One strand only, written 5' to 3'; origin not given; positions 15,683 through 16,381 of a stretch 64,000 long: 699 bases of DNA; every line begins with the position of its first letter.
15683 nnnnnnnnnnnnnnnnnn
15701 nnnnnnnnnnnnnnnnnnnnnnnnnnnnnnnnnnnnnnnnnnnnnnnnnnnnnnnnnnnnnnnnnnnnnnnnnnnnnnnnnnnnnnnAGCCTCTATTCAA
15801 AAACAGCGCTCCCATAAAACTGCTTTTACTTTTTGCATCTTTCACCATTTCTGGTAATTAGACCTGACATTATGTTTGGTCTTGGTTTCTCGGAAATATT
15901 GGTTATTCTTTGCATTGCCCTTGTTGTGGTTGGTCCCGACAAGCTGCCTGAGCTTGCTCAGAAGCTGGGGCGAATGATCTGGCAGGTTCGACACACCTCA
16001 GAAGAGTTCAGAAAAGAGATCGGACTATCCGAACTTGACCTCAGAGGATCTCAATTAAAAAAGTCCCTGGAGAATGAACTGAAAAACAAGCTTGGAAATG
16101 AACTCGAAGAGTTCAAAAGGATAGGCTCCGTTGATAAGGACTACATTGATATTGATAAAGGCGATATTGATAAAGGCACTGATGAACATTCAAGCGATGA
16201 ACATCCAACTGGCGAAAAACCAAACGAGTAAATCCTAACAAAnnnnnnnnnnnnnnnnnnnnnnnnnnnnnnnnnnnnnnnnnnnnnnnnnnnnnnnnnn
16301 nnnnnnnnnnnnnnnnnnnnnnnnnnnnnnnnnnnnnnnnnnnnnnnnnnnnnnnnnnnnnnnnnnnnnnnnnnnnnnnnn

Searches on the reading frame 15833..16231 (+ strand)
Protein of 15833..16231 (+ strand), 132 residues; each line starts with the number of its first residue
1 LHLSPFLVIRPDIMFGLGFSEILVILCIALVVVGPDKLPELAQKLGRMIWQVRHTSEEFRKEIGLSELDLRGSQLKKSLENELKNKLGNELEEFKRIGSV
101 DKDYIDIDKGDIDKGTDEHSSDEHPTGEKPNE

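Call 56: search_protein_families(library=pfam, proteins=[window:15833-16231:+], max_evalue=0.0001)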
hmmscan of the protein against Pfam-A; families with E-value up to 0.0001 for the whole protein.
window:15833-16231:+ (132 aa): 1 family
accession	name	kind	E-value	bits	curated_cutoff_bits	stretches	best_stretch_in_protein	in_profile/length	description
PF02416.21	TatA_B_E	-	3.7e-11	42.5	21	1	17-62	1-46/53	mttA/Hcf106 family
